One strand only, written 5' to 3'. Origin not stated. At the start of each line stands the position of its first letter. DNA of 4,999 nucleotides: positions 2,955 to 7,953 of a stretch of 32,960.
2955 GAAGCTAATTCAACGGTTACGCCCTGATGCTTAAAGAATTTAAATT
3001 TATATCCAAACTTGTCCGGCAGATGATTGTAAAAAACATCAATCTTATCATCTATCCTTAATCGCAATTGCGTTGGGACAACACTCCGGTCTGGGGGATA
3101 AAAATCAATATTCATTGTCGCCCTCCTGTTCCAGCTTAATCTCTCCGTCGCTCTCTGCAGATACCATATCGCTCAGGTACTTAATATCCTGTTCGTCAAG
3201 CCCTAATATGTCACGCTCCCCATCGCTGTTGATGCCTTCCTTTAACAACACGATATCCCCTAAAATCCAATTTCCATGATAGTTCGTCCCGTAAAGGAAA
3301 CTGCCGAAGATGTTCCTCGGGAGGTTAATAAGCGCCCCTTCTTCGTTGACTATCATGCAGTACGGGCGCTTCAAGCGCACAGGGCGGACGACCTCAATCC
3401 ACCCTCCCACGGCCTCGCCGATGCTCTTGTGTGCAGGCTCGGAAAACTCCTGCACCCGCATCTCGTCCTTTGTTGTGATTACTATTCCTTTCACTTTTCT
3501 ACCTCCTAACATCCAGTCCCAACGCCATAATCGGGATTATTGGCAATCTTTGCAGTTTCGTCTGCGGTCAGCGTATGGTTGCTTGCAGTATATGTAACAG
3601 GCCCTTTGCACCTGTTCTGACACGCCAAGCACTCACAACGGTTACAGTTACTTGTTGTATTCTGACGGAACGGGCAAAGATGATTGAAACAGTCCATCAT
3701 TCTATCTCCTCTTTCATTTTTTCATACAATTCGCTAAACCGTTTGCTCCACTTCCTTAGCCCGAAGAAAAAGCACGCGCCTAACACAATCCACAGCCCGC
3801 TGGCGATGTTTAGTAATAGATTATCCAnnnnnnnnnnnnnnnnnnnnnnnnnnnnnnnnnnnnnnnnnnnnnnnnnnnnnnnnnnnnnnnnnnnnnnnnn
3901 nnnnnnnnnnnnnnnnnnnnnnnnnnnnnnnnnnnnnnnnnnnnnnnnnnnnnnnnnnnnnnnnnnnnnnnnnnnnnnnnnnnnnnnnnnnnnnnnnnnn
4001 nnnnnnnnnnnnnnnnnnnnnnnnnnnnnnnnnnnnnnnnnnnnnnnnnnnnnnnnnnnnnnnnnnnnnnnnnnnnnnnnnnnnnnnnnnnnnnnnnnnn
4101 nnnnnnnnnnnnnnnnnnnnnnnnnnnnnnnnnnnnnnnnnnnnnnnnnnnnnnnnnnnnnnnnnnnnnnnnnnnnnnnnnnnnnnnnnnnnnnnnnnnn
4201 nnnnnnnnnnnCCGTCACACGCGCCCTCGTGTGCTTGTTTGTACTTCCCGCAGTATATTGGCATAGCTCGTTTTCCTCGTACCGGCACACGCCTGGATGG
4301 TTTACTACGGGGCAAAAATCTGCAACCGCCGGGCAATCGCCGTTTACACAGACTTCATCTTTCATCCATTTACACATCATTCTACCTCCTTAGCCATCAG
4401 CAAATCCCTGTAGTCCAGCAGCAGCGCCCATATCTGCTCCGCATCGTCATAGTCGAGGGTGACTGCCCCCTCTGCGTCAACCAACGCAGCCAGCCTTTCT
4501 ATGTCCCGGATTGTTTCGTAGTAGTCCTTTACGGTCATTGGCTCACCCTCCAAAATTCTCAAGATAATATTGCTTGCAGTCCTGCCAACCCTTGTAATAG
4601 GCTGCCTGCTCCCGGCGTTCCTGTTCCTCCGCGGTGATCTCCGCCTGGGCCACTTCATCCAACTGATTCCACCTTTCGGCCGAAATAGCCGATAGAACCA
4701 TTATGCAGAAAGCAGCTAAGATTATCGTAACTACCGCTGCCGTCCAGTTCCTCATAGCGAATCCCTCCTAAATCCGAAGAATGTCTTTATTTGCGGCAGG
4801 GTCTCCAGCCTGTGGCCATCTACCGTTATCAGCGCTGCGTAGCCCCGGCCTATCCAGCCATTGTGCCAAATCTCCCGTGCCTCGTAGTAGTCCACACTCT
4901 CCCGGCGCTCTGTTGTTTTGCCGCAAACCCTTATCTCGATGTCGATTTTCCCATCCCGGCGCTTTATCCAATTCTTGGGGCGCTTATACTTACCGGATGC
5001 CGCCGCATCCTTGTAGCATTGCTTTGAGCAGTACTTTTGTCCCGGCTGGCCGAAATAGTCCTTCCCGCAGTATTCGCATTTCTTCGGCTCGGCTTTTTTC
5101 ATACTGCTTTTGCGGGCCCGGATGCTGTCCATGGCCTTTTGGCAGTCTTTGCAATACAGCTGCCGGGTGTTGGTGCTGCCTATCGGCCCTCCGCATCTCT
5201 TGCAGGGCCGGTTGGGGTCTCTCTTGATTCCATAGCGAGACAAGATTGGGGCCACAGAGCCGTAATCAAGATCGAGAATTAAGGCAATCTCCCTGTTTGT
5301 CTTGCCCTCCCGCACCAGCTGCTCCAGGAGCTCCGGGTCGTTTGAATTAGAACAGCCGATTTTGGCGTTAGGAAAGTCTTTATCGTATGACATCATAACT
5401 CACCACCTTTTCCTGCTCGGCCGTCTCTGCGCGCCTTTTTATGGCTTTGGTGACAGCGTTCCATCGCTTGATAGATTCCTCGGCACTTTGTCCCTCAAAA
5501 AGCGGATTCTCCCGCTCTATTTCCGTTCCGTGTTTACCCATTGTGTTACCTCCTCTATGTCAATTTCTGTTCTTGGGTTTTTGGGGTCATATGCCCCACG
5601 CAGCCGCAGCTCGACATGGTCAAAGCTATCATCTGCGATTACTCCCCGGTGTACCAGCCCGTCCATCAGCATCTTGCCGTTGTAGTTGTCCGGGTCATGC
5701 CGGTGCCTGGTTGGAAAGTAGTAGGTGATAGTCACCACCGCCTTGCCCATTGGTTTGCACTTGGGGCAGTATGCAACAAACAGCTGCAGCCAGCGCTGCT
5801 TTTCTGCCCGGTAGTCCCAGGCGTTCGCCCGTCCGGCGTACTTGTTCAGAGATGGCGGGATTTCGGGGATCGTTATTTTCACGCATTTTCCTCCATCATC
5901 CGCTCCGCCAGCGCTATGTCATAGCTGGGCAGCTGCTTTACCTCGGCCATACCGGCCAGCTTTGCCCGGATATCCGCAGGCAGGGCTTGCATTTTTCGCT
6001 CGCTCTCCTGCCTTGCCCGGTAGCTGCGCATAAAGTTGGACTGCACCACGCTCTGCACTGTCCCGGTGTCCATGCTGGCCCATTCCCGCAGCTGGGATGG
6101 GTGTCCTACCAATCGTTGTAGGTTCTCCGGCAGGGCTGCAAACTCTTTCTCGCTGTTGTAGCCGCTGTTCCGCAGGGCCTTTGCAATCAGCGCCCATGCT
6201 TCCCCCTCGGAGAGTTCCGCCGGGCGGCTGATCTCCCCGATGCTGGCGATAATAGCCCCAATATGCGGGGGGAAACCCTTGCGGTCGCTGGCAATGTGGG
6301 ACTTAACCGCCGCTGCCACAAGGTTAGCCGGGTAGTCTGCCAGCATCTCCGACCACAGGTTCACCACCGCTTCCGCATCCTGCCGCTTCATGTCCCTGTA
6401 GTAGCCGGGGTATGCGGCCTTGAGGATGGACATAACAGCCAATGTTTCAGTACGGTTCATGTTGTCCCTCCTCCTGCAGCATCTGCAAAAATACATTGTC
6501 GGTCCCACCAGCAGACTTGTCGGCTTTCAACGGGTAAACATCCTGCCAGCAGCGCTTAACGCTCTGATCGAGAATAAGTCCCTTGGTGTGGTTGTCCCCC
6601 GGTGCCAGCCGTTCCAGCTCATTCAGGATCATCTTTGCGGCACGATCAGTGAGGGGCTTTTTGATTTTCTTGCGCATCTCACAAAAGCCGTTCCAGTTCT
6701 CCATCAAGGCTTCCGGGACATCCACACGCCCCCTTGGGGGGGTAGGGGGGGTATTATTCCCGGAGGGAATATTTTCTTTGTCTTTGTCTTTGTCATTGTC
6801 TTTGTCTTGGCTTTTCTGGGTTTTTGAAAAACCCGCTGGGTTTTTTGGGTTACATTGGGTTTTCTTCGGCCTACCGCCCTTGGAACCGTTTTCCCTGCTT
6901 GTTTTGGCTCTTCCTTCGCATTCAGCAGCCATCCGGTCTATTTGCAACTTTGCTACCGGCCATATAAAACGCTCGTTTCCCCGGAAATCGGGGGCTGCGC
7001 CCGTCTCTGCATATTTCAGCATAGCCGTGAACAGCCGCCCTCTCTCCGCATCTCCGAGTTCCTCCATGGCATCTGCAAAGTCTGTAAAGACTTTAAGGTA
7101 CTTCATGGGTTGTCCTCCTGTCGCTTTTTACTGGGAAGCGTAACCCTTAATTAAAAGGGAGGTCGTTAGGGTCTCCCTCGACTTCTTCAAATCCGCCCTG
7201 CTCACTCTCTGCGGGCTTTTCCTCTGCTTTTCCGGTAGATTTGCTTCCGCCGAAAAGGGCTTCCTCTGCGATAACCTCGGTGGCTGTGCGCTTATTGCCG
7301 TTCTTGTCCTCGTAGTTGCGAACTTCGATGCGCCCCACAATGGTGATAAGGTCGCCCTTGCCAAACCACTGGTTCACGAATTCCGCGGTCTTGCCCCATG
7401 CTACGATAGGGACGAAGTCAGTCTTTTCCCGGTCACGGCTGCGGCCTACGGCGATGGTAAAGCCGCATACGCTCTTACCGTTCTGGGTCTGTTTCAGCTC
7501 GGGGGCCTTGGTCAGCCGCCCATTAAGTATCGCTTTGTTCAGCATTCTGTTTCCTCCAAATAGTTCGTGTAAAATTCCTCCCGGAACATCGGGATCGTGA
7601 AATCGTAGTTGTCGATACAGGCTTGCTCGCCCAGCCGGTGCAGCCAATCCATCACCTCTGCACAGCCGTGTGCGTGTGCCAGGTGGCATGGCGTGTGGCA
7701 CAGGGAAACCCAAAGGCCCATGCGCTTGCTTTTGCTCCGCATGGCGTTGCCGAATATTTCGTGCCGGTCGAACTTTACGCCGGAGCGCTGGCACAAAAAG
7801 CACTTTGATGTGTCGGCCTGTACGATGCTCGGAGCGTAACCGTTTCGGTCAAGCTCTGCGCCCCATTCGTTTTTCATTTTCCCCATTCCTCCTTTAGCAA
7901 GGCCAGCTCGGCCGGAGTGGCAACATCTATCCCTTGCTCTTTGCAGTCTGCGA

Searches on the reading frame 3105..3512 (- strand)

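Call 61: search_protein_families(library=pfam, proteins=[window:3105-3512:-], max_evalue=0.001)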
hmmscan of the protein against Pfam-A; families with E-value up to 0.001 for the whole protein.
window:3105-3512:- (135 aa): 1 family
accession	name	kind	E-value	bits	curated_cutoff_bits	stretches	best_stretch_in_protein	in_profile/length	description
PF12957.13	DUF3846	-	8.8e-12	45.5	27.5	1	8-117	2-102/103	Domain of unknown function (DUF3846)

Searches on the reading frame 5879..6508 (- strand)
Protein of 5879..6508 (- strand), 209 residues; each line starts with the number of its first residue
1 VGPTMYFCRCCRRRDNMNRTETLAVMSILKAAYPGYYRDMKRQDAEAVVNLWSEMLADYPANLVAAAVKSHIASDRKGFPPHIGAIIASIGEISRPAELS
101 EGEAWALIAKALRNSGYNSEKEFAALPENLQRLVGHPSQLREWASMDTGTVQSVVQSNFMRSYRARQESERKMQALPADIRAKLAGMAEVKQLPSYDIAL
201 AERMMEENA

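Call 61: search_protein_families(library=pfam, proteins=[window:5879-6508:-], max_evalue=0.001)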
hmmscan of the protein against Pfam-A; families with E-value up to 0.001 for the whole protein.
window:5879-6508:- (209 aa): 1 family
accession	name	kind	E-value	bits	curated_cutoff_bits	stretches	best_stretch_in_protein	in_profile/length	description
PF11417.13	Inhibitor_G39P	-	3.1e-19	69.7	22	1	18-87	1-69/69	Loader and inhibitor of phage G40P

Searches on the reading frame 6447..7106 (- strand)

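Call 44: search_protein_families(library=pfam, proteins=[window:6447-7106:-], max_evalue=0.001)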
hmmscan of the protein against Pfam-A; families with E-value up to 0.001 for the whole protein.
window:6447-7106:- (219 aa): 1 family
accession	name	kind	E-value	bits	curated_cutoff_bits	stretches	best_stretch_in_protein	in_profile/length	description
PF19808.4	DUF6291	-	1e-17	64.5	27.2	1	6-81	4-79/79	Family of unknown function (DUF6291)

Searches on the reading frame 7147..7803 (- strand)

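Call 44: search_protein_families(library=pfam, proteins=[window:7147-7803:-], max_evalue=0.001)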
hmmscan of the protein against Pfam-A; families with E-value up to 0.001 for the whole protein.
window:7147-7803:- (218 aa): 1 family
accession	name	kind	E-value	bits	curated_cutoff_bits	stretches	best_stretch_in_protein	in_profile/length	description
PF00436.31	SSB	-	2.9e-31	108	26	1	88-182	1-101/104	Single-strand binding protein family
